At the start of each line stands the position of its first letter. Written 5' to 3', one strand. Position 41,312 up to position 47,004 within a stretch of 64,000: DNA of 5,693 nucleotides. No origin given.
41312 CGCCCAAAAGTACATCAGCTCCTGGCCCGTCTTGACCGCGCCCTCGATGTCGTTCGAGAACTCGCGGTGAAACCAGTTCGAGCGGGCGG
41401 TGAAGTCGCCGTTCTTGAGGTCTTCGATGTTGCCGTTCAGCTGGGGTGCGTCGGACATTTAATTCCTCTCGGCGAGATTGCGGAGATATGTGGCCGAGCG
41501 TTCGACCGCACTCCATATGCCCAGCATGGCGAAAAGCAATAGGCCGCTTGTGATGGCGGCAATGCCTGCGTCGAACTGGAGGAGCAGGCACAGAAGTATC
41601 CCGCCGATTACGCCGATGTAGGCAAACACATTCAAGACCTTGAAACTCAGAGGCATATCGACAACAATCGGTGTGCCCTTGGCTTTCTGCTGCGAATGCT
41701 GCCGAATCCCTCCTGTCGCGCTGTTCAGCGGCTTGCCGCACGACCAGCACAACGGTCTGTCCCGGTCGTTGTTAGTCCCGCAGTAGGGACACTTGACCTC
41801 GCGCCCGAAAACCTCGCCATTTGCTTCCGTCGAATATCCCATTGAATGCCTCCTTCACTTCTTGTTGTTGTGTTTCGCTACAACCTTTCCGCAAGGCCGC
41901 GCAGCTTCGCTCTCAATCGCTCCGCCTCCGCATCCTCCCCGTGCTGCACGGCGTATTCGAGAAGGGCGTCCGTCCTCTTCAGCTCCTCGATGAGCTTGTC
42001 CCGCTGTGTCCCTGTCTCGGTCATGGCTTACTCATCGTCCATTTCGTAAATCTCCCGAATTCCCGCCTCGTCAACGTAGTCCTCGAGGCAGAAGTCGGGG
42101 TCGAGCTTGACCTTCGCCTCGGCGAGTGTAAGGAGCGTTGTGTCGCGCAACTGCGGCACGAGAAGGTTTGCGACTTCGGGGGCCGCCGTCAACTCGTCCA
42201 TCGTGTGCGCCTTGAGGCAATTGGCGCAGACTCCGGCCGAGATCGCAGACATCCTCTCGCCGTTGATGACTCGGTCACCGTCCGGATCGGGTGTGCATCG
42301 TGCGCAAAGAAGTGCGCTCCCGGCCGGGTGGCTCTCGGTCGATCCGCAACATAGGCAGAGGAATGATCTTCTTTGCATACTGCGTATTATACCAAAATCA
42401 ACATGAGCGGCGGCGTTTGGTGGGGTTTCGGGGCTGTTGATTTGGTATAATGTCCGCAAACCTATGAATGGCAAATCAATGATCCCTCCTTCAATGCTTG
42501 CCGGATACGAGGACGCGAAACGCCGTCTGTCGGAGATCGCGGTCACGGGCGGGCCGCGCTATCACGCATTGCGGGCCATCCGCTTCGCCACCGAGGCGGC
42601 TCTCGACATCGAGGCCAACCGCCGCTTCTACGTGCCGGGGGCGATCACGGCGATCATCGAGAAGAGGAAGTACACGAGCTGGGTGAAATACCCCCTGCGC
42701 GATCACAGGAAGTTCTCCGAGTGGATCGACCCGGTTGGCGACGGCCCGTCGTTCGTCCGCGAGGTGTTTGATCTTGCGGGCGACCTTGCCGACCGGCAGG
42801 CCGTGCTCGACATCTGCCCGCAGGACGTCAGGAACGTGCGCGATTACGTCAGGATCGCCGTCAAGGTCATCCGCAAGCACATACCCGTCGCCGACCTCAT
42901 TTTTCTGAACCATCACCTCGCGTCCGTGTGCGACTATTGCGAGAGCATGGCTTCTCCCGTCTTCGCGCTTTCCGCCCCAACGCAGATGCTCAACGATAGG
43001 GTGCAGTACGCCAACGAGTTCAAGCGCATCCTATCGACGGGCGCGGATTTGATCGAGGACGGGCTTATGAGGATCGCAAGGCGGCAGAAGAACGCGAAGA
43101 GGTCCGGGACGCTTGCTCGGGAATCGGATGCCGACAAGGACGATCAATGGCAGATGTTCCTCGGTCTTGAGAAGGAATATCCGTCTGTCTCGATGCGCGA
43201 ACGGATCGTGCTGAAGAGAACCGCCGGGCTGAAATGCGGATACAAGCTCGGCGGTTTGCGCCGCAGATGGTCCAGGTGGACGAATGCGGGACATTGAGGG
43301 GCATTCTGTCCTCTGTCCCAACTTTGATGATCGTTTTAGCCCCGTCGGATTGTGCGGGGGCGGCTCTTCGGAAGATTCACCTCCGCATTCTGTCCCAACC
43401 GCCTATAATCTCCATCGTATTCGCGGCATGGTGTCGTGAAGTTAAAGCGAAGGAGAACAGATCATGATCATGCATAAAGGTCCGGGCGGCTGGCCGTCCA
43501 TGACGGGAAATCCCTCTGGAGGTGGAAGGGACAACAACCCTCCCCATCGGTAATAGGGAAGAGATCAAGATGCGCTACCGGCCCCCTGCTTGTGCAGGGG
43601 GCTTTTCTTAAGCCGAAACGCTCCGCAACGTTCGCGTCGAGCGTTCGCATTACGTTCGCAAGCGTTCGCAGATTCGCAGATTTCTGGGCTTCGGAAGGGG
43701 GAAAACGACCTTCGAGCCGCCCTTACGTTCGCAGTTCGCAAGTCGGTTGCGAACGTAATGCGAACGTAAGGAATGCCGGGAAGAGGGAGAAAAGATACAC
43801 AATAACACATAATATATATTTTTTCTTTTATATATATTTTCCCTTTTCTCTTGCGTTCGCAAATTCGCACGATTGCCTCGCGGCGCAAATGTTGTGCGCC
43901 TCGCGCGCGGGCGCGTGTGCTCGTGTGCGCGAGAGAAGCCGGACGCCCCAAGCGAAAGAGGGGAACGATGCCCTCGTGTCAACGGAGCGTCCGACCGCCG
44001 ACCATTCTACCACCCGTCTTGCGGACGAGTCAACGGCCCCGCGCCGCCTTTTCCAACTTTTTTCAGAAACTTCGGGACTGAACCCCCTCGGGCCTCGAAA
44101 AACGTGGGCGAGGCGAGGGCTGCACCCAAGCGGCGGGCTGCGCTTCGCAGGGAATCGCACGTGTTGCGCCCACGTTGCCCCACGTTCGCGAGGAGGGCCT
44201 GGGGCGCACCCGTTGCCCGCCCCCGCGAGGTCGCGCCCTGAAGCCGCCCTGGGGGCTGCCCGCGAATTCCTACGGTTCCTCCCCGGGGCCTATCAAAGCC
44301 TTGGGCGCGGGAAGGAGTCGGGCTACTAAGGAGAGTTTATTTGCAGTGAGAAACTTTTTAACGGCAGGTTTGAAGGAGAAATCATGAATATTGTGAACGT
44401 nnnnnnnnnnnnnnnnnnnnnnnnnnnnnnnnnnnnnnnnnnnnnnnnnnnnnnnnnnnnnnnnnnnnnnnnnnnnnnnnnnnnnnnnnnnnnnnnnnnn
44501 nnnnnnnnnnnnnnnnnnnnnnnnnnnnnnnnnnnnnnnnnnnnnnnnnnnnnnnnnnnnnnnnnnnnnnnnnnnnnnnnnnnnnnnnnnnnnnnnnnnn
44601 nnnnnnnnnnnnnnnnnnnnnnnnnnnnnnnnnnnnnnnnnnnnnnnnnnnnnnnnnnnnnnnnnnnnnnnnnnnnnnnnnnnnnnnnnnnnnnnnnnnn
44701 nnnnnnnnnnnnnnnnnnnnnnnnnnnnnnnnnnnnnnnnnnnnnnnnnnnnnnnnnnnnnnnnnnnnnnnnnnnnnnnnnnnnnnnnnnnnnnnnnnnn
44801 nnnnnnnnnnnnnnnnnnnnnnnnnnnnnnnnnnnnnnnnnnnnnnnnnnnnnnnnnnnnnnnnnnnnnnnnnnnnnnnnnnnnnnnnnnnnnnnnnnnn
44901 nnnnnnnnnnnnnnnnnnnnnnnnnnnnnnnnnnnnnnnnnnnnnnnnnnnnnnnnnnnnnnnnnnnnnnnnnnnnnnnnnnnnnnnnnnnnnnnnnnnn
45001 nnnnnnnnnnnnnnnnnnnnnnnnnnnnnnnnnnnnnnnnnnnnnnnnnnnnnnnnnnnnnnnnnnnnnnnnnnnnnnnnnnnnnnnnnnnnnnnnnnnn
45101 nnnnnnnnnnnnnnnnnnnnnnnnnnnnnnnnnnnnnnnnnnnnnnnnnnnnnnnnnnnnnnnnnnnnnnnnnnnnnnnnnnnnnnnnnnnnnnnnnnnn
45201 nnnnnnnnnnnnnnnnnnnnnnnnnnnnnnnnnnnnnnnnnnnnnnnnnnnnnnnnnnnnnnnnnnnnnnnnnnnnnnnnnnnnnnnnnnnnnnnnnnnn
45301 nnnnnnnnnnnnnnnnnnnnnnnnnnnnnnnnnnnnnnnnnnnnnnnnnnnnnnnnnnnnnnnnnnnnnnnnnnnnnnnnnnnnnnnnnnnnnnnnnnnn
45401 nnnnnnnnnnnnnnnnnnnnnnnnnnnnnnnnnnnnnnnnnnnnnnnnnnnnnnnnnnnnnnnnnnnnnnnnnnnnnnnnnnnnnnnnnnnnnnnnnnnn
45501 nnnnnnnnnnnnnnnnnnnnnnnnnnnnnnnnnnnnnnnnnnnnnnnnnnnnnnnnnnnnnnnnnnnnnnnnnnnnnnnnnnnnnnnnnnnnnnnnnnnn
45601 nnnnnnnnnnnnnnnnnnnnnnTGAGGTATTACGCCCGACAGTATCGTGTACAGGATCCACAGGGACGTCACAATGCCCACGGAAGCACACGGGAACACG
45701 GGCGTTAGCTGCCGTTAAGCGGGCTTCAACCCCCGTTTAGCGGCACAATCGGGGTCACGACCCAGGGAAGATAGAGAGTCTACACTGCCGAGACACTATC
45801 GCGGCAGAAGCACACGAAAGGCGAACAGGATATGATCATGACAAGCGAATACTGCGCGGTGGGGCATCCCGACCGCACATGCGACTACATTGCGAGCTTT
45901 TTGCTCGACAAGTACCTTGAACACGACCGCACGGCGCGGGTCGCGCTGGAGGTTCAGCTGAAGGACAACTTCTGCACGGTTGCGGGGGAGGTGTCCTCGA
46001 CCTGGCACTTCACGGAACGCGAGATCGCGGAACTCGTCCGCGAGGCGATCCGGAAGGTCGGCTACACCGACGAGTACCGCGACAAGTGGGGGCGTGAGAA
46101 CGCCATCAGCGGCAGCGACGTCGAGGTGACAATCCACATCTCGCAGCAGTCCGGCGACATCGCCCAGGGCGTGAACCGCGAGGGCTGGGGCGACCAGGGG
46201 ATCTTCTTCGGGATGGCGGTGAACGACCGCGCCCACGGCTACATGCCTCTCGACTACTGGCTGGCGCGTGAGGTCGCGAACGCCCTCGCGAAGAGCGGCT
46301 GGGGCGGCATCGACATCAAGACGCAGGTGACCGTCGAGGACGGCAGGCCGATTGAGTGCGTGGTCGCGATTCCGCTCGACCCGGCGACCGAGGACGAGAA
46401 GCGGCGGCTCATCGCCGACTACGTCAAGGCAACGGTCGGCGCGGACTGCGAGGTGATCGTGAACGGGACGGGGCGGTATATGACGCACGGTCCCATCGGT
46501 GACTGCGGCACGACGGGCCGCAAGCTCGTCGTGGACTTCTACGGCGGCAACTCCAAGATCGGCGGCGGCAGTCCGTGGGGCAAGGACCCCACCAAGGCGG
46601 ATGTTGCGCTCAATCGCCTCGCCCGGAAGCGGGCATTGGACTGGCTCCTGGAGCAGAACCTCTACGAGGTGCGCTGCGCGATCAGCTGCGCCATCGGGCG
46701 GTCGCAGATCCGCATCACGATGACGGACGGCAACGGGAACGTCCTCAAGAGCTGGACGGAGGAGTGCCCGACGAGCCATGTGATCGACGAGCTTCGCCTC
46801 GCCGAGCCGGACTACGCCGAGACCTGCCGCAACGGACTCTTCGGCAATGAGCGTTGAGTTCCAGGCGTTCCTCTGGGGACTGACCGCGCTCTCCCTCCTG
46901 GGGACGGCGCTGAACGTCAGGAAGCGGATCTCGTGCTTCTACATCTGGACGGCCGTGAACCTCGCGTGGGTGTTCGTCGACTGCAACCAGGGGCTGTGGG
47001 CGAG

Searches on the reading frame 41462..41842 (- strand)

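Call 30: search_protein_families(library=pfam, proteins=[window:41462-41842:-], max_evalue=0.001)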
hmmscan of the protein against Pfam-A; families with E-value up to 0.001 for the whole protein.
window:41462-41842:- (127 aa): 2 families
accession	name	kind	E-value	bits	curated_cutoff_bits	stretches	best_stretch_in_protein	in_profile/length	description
PF13248.11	Zn_ribbon_3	-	1.9e-06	27.6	27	1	15-39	2-26/26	zinc-ribbon domain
PF24463.1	DUF7577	-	0.00012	22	28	1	16-39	3-26/27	Domain of unknown function (DUF7577)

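Call 66: search_protein_families(library=phrogs, proteins=[window:41462-41842:-], max_evalue=0.01)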
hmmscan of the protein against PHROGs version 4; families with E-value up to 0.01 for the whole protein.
window:41462-41842:- (127 aa): 1 family
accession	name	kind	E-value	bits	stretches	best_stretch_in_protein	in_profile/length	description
phrog_10292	-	unknown function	0.00076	20.5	1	16-106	4-87/136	-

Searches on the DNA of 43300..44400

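Call 83: search_rna_families(source=window, start=43300, end=44400, threshold=evalue, max_evalue=1)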
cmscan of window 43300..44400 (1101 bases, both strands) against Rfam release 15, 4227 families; matches with E-value up to 1: 2.
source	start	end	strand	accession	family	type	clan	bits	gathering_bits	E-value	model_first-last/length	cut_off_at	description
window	43787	43850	-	RF00376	HIV_GSL3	Cis-reg;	-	20.4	42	0.9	1-84/84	no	HIV gag stem loop 3 (GSL3)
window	43763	43864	-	RF00690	MIR408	Gene; miRNA;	-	15.9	64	0.96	1-126/126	no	MIR408 microRNA precursor family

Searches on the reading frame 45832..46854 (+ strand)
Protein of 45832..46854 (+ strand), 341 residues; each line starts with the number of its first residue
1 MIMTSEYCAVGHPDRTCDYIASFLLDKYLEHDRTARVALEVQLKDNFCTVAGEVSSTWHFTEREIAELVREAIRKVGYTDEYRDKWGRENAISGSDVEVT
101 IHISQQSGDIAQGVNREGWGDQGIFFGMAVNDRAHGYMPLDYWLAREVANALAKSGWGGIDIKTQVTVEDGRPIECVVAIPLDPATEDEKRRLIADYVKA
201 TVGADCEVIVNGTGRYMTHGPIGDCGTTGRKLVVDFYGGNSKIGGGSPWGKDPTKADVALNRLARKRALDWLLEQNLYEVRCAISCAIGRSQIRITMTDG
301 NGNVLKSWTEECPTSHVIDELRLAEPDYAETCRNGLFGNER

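Call 31: search_protein_families(library=pfam, proteins=[window:45832-46854:+], max_evalue=0.001)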
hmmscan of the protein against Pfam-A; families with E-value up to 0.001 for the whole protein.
window:45832-46854:+ (341 aa): 3 families
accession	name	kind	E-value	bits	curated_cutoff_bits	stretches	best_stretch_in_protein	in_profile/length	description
PF00438.25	S-AdoMet_synt_N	-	2.2e-21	76.7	33.1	1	2-107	3-98/99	S-adenosylmethionine synthetase, N-terminal domain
PF02773.21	S-AdoMet_synt_C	-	2.2e-15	57.2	25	1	220-340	3-132/138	S-adenosylmethionine synthetase, C-terminal domain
PF02772.21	S-AdoMet_synt_M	-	3.5e-09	37.3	29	1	117-215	2-119/120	S-adenosylmethionine synthetase, central domain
